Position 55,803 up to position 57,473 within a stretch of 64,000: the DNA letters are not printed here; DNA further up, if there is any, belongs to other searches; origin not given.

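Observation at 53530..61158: Seven-gene translationally coupled operon (DedA, FAD disulfide oxidoreductase, aryl-CoA ligase, amidase, methylisocitrate-lyase-like, glutaredoxin-domain, VOC) with no obvious known pathway.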

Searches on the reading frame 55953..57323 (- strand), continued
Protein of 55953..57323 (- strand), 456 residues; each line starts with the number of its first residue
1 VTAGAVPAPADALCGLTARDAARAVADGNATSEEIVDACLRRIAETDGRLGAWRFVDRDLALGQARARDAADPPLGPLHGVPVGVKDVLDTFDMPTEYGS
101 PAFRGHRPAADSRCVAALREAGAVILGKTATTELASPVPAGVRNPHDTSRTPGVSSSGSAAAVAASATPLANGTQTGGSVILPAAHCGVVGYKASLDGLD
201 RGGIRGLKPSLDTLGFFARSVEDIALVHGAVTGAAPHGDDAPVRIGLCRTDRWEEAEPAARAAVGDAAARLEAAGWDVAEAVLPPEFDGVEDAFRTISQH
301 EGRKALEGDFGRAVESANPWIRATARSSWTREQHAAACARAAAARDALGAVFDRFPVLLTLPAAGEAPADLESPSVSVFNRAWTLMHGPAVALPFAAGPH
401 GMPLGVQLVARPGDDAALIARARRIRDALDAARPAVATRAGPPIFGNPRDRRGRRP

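Call 37: search_protein_families(library=ncbifam, proteins=[L087:4244-5935:+, L087:5989-7416:+, L087:7530-9113:+, L087:2421-3971:-, L087:9147-9974:+, L087:18114-19037:+, L087:782-1825:+], max_evalue=1e-10)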
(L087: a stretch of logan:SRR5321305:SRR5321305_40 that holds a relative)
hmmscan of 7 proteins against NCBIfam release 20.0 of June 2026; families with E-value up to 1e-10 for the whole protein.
L087:4244-5935:+ (563 aa): 37 families (the best 25 are shown)
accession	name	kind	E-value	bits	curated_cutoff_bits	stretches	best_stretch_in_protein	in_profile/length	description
TIGR03222.1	benzo_boxC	equivalog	3.6e-279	927.1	712.3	1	16-563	1-548/548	2,3-epoxybenzoyl-CoA dihydrolase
NF008363.0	PRK11154.1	equivalog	1.4e-31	109.4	869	1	56-262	27-227/708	fatty acid oxidation complex subunit alpha FadJ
TIGR02440.1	FadJ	equivalog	3.9e-26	91.5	968.45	1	64-259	30-219/699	fatty acid oxidation complex subunit alpha FadJ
NF005802.0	PRK07657.1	equivalog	6.3e-26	91.4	363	1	58-244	26-202/260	enoyl-CoA hydratase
NF005803.0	PRK07658.1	equivalog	2.2e-23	83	313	1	67-247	32-202/257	enoyl-CoA hydratase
TIGR02441.1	fa_ox_alpha_mit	equivalog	3.2e-22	78.4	964.65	1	55-225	33-196/737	fatty acid oxidation complex subunit alpha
NF042430.2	EnCoAhydt_DpgD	equivalog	6.1e-21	75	400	1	57-240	18-196/258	enoyl-CoA-hydratase DpgD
NF051848.1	EnCoAHydtEchA19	equivalog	1.3e-19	70.8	400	1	58-244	22-200/258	enoyl-CoA hydratase EchA19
NF004517.0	PRK05862.1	equivalog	6.9e-19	68.4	396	1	57-243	25-198/257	enoyl-CoA hydratase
NF008727.0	PRK11730.1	equivalog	1.1e-18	66.9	870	1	55-270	26-233/717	fatty acid oxidation complex subunit alpha FadB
NF007239.0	PRK09674.1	equivalog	8.2e-18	64.8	371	1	67-242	35-197/257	2,3-dehydroadipyl-CoA hydratase PaaF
NF004840.0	PRK06190.1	equivalog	1.2e-17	64.4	253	1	67-244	35-201/260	enoyl-CoA hydratase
NF006699.0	PRK09245.1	subfamily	1.4e-17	63.8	354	1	67-245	35-209/266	crotonase/enoyl-CoA hydratase family protein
NF004475.0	PRK05809.1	subfamily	1.6e-17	63.9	394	1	58-242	26-200/260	short-chain-enoyl-CoA hydratase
NF006566.0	PRK09076.1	subfamily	2.1e-17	63.6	286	1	58-245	26-203/260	enoyl-CoA hydratase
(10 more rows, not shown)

L087:5989-7416:+ (475 aa): 1 family
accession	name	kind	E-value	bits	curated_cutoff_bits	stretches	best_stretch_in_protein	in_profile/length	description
TIGR03225.1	benzo_boxB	equivalog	4.9e-254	843.4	499.1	1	4-474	1-471/471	benzoyl-CoA 2,3-epoxidase subunit BoxB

L087:7530-9113:+ (527 aa): 99 families (the best 25 are shown)
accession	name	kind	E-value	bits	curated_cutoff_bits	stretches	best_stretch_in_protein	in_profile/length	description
TIGR02262.1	benz_CoA_lig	subfamily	4e-176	586.7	375.25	1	21-525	1-507/508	benzoate-CoA ligase family protein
NF053567.1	HBDA_AROS1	equivalog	3.9e-115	385.2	1000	1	22-524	11-516/523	3-hydroxybenzoate--CoA ligase HbdA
NF004837.0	PRK06187.1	subfamily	2.5e-104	349.4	476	1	32-526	15-521/531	long-chain-fatty-acid--CoA ligase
NF047394.1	AcylCoAsynMbcS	equivalog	2.1e-80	270.8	850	1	22-525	11-518/525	acyl-CoA synthetase MbcS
NF005307.0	PRK06839.1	equivalog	7.9e-78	262.3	748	1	38-523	15-489/496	o-succinylbenzoate--CoA ligase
NF004716.0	PRK06060.1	equivalog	5.5e-76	256.2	1228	1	24-525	5-488/705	p-hydroxybenzoic acid--AMP ligase FadD22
NF003313.0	PRK04319.1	equivalog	2.2e-75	254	729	1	20-525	40-559/574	acetate--CoA ligase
NF005702.0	PRK07514.1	subfamily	1.5e-74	251.2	558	1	29-525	8-498/506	malonyl-CoA synthase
NF006182.0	PRK08316.1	subfamily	1.6e-74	251.3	663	1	37-525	23-515/523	fatty acyl-CoA synthetase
NF004114.0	PRK05605.1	equivalog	2.6e-74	250.6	766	1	179-525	222-567/575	long-chain-fatty-acid--CoA ligase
NF009233.0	PRK12583.1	subfamily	2.8e-72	243.9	832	1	184-525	207-548/558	fatty acid CoA ligase family protein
NF006181.0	PRK08314.1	subfamily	1.7e-68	231.2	705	2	164-523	188-550/563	long-chain-fatty-acid--CoA ligase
NF052269.1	Staph_lig_FadD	equivalog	1.3e-63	215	650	1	47-524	24-490/499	long-chain-fatty-acid--CoA ligase FadD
NF004808.0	PRK06155.1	equivalog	2.2e-63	214.4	722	1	28-525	25-520/542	ATP-dependent acyl-CoA ligase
NF001208.0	PRK00174.1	subfamily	1.8e-62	211.6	657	1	22-524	76-617/649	acetate--CoA ligase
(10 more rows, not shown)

L087:2421-3971:- (516 aa): 95 families (the best 25 are shown)
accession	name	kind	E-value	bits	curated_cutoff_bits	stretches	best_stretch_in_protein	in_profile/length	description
NF004837.0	PRK06187.1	subfamily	3.8e-92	309.2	476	1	9-513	8-526/531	long-chain-fatty-acid--CoA ligase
NF005702.0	PRK07514.1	subfamily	1.8e-71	241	558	1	13-511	7-502/506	malonyl-CoA synthase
NF005307.0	PRK06839.1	equivalog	8.6e-70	235.7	748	1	14-509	7-493/496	o-succinylbenzoate--CoA ligase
NF004808.0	PRK06155.1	equivalog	1.5e-64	218.2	722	1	10-508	22-521/542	ATP-dependent acyl-CoA ligase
NF006182.0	PRK08316.1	subfamily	2e-63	214.7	663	1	5-512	7-520/523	fatty acyl-CoA synthetase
NF005714.0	PRK07529.1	subfamily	6.3e-63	213.1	632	1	154-507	205-574/640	acyl-CoA synthetase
NF009233.0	PRK12583.1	subfamily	2.8e-61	207.6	832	1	164-507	199-548/558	fatty acid CoA ligase family protein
NF004511.1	PRK05852.1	equivalog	3.2e-61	207.5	650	1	15-508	5-503/505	FadD7 family fatty acid--CoA ligase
NF052269.1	Staph_lig_FadD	equivalog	5.8e-61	206.3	650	1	165-510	149-494/499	long-chain-fatty-acid--CoA ligase FadD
NF002966.0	PRK03640.1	equivalog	1.9e-60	204.9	556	1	12-509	5-480/483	o-succinylbenzoate--CoA ligase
NF004797.0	PRK06145.1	equivalog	1.5e-58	198.4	850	1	18-510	11-496/499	acyl-CoA synthetase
NF005947.1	PRK08008.1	equivalog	4.6e-57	193.8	651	1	35-505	36-517/518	crotonobetaine/carnitine-CoA ligase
NF005801.1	PRK07656.1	equivalog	4.9e-56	190.4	657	1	15-503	7-497/500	FadD3 family acyl-CoA ligase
NF009071.0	PRK12406.1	subfamily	7.2e-55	186.3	701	1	167-511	154-504/510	acyl-CoA synthetase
NF005676.0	PRK07470.1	equivalog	1.5e-53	182.3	774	1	14-511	25-531/544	acyl-CoA synthetase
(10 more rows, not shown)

L087:9147-9974:+ (275 aa): 1 family
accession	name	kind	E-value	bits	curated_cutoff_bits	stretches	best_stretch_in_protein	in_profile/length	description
TIGR01762.1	chlorin-enz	subfamily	1.4e-21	77.1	226.3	1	5-215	3-252/288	chlorinating enzyme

L087:18114-19037:+ (307 aa): 0 families

L087:782-1825:+ (347 aa): 1 family
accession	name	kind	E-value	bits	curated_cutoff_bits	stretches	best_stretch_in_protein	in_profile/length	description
NF052579.1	BetMthstMoxSdmAMthl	equivalog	2.4e-31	109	600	1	8-192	16-201/351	4beta-methylsterol monooxygenase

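Call 64: search_solved_structures(query=window:55953-57323:-, max_evalue=1e-60, show_alignments=1)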
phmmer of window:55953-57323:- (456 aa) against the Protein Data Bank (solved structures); distinct sequences matched with E-value up to 1e-60: 8.
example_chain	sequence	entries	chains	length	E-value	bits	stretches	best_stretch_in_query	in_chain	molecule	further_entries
1obi_A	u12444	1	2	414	1e-64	222.6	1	70-429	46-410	MALONAMIDASE E2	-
1obk_A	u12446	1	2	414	2.1e-64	221.6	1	70-429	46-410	MALONAMIDASE E2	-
1ock_A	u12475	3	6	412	3.1e-64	221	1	70-429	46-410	MALONAMIDASE E2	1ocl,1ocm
1o9o_A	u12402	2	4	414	8.2e-64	219.6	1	70-429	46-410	MALONAMIDASE E2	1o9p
1obl_A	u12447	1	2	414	8.2e-64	219.6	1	70-429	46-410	MALONAMIDASE E2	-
1o9q_A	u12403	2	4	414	9.9e-64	219.4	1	70-429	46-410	MALONAMIDASE E2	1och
1obj_A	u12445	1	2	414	1.6e-63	218.7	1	70-429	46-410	MALONAMIDASE E2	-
1o9n_A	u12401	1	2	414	2.6e-63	218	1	70-429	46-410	MALONAMIDASE E2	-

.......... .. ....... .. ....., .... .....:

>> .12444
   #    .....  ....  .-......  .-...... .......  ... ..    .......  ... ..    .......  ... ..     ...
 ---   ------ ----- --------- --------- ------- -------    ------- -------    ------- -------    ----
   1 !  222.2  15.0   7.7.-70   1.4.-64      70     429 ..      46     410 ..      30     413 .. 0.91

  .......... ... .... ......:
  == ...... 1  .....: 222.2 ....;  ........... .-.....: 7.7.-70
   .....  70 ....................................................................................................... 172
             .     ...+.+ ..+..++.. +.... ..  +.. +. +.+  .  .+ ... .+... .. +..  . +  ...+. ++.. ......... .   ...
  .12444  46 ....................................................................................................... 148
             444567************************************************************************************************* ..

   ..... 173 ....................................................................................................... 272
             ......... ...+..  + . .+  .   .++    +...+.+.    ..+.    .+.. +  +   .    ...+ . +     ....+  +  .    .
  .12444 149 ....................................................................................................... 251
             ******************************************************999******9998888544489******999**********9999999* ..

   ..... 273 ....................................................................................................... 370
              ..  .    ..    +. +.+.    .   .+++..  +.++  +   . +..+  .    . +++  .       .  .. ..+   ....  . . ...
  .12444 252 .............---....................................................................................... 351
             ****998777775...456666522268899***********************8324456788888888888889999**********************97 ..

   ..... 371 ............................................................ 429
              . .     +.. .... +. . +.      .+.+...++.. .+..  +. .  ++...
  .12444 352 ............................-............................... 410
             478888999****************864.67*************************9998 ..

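Call 83: find_encoding_contigs(protein=P0127, flank=10000, max_places=1)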
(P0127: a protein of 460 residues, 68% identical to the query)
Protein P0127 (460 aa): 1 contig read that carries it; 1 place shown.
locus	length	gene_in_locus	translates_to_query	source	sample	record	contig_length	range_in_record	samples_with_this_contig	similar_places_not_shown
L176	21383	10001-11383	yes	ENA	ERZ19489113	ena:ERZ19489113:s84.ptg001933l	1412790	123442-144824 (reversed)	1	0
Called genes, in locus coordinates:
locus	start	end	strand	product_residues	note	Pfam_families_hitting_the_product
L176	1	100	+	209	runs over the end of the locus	PF02798:GST_N, PF13417:GST_N_3, PF13409:GST_N_2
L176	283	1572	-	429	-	PF06808:DctM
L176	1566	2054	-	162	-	PF04290:DctQ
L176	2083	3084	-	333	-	PF03480:DctP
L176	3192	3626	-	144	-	-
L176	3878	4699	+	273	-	-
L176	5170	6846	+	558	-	PF00378:ECH_1, PF16113:ECH_2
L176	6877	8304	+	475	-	PF05138:PaaA_PaaC (weak)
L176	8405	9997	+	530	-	PF00501:AMP-binding, PF13193:AMP-binding_C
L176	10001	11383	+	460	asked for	PF01425:Amidase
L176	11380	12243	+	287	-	PF13714:PEP_mutase, PF00463:ICL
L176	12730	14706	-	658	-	PF04326:SLFN_AlbA_2, PF13749:HATPase_c_4, PF14559:TPR_19 (weak)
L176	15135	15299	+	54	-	-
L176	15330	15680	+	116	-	PF03428:RP-C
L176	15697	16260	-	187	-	-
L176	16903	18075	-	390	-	PF13173:AAA_14, PF13635:DUF4143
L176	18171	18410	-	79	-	-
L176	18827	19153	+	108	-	-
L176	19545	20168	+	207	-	PF00462:Glutaredoxin, PF13409:GST_N_2 (weak)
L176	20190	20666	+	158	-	PF01325:Fe_dep_repress, PF25213:HVO_A0261_N (weak), PF01047:MarR (weak), PF09339:HTH_IclR (weak), PF12802:MarR_2 (weak), PF13412:HTH_24 (weak), PF13545:HTH_Crp_2 (weak), PF02742:Fe_dep_repr_C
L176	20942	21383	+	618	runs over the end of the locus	PF00317:Ribonuc_red_lgN, PF02867:Ribonuc_red_lgC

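Call 87: search_dna_similar(query=window:55953-57323:-, collection=plasmids, mode=protein, max_rows=12, max_evalue=1e-60)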
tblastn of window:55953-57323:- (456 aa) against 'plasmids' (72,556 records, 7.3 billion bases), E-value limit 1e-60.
No match.
